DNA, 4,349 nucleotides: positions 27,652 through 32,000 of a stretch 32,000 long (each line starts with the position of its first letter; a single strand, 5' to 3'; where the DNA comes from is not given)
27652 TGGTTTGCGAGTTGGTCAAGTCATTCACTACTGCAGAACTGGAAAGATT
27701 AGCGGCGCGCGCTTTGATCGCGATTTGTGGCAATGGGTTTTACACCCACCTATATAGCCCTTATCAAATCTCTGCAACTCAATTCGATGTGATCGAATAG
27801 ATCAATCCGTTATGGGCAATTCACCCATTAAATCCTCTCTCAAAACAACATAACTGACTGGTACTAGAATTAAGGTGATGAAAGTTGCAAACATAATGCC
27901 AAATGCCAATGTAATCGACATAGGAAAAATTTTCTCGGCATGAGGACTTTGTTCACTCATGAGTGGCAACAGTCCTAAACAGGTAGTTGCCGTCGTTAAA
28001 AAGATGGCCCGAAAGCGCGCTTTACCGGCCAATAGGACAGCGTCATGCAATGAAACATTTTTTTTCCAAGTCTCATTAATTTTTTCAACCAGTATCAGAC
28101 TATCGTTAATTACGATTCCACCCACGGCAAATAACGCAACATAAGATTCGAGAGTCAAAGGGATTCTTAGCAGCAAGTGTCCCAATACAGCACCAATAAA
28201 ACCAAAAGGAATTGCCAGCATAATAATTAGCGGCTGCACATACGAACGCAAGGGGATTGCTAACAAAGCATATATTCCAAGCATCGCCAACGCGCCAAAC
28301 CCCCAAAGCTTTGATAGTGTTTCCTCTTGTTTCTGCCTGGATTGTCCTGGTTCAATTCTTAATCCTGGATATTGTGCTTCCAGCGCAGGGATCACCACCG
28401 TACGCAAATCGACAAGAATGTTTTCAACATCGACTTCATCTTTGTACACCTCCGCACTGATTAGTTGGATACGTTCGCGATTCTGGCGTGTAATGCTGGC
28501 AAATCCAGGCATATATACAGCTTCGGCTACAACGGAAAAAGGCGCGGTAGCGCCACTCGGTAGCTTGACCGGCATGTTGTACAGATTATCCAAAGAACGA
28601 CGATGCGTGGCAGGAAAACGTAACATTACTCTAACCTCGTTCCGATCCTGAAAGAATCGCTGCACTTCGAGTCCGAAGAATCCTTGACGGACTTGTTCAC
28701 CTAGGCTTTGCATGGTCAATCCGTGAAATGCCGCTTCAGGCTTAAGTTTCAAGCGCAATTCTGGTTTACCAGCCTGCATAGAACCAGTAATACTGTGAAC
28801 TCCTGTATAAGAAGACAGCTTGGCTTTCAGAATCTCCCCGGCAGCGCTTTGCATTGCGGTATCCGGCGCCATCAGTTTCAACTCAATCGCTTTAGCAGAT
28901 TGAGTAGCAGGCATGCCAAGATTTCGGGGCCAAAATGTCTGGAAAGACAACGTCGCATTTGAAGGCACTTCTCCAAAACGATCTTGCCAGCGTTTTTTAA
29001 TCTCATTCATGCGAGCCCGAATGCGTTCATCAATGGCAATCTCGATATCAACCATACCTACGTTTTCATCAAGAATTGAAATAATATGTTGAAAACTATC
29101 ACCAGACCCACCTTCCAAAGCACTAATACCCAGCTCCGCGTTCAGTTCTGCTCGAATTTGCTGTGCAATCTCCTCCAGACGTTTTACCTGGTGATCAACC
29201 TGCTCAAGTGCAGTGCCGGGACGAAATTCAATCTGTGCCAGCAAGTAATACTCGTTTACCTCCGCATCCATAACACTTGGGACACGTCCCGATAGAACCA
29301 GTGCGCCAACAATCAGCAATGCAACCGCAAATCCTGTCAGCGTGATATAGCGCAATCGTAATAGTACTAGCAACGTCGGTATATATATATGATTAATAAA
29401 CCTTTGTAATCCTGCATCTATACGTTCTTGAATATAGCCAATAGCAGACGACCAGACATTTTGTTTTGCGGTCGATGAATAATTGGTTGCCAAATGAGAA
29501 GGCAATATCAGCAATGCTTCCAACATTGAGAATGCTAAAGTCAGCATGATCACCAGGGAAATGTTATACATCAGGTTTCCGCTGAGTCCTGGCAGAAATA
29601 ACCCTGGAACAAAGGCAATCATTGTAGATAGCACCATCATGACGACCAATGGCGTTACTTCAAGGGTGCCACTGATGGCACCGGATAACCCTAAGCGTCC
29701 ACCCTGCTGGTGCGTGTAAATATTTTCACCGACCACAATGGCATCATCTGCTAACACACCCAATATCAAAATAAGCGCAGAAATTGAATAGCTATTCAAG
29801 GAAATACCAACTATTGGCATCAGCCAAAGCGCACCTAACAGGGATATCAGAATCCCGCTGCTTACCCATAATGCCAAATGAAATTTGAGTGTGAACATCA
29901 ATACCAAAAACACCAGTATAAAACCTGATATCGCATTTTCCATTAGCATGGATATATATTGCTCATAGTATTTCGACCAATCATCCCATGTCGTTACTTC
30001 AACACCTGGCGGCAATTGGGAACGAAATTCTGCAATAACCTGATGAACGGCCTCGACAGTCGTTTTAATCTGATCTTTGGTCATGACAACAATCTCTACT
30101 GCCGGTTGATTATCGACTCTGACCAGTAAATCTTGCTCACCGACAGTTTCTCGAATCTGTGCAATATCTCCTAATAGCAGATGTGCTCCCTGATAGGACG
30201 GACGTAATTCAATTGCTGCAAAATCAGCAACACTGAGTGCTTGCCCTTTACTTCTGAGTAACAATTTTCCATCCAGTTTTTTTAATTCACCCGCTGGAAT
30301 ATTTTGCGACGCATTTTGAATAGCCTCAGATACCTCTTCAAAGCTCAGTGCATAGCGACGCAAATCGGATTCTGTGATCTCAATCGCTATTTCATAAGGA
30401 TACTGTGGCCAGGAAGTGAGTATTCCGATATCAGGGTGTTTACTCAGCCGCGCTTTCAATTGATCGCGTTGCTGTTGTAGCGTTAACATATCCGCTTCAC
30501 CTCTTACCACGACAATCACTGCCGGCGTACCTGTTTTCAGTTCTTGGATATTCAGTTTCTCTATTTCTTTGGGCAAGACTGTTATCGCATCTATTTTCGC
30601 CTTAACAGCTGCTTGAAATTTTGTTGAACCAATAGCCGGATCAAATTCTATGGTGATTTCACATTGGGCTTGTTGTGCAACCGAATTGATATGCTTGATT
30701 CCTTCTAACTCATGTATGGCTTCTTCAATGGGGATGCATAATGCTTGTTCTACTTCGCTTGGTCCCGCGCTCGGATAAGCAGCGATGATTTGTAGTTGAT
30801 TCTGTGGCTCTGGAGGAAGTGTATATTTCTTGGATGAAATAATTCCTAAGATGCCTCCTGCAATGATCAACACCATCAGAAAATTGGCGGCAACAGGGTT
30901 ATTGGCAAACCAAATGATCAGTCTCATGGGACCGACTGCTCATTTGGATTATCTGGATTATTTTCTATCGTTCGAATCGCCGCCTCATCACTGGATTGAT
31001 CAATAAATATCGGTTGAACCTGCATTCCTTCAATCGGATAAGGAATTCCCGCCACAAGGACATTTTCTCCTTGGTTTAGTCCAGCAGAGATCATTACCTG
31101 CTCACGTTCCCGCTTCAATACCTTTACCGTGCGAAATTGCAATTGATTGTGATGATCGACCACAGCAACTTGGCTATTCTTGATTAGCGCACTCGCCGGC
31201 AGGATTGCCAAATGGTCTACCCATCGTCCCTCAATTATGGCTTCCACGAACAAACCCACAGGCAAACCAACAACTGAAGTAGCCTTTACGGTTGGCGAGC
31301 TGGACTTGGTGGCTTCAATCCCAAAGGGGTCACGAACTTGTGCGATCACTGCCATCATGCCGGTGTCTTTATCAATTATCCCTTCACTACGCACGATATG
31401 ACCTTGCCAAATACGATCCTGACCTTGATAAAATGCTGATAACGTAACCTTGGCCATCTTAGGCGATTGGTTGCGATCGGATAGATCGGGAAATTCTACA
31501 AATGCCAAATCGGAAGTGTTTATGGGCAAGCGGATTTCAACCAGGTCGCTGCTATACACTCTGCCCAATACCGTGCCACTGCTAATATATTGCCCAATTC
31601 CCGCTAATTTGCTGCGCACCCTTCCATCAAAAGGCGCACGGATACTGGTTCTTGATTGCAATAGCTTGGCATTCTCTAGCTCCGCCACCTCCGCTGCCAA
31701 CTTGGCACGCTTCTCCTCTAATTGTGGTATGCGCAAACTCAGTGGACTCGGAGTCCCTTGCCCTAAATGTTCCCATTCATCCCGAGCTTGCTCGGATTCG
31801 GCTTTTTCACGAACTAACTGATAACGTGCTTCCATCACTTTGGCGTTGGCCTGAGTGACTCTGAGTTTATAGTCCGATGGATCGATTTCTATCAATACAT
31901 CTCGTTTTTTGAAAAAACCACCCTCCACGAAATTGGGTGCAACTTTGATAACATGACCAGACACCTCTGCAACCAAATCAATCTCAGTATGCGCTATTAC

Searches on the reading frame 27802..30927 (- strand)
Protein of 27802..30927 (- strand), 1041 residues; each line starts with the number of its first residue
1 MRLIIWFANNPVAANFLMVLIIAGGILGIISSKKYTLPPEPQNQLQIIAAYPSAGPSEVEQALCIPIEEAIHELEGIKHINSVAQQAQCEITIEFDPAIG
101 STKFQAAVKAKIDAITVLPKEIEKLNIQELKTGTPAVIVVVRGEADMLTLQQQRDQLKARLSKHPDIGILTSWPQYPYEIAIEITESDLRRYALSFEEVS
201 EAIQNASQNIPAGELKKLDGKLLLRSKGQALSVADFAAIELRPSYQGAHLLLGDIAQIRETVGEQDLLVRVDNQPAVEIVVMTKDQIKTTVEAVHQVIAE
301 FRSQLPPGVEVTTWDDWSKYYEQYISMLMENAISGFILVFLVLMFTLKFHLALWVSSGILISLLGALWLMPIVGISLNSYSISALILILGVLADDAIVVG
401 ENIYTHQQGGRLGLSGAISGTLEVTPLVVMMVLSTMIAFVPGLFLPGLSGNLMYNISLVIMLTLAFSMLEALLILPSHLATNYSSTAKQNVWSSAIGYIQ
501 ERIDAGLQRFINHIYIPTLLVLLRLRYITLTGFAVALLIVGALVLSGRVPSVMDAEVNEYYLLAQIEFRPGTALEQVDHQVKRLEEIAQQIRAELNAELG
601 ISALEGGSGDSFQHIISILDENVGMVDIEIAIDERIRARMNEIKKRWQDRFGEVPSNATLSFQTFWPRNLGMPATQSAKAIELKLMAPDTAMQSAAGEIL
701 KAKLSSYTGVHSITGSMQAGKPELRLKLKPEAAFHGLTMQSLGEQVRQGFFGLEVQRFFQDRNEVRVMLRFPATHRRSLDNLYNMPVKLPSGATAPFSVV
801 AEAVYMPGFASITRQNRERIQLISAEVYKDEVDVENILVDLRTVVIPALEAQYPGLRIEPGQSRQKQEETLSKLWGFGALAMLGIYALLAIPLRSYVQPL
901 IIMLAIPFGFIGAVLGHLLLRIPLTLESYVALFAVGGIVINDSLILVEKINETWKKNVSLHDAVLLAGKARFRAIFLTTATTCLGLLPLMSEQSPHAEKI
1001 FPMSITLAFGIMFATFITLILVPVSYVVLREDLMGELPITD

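Call 35: search_protein_families(library=pfam, proteins=[window:27802-30927:-], max_evalue=0.01)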
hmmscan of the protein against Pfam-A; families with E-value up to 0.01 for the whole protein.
window:27802-30927:- (1041 aa): 2 families
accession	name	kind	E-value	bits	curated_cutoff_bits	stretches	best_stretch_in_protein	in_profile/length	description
PF00873.25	ACR_tran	-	2.3e-141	473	28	1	7-1029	5-1020/1021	AcrB/AcrD/AcrF family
PF02355.23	SecD_SecF_C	-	1.7e-05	24.8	20.5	2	880-1018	39-175/189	Protein export membrane protein SecD/SecF, C-terminal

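Call 36: search_protein_families(library=padloc, proteins=[window:27802-30927:-], max_evalue=0.001)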
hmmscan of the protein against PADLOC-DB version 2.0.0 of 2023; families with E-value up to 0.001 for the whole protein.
window:27802-30927:- (1041 aa): 0 families

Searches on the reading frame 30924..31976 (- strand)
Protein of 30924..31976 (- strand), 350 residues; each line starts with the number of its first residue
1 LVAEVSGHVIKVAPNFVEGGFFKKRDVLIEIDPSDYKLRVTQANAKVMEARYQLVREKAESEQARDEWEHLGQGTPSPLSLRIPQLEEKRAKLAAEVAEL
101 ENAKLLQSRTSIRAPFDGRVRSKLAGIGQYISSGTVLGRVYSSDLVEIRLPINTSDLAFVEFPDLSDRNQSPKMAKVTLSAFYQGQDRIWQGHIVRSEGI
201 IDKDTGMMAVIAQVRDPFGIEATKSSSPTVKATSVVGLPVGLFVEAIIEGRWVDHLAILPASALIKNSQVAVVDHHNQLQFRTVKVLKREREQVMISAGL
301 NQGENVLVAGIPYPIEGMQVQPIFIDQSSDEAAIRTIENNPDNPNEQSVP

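Call 35: search_protein_families(library=pfam, proteins=[window:30924-31976:-], max_evalue=0.01)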
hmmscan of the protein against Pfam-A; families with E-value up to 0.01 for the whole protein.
window:30924-31976:- (350 aa): 2 families
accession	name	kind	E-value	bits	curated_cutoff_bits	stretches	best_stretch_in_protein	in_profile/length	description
PF13437.12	HlyD_3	-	1.2e-12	48.9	22.2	1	112-217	2-96/106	HlyD family secretion protein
PF16576.10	HlyD_D23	-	5.5e-06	26.2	30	1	95-161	94-160/214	Barrel-sandwich domain of CusB or HlyD membrane-fusion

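Call 36: search_protein_families(library=padloc, proteins=[window:30924-31976:-], max_evalue=0.001)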
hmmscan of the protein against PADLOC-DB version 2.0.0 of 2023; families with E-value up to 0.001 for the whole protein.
window:30924-31976:- (350 aa): 0 families
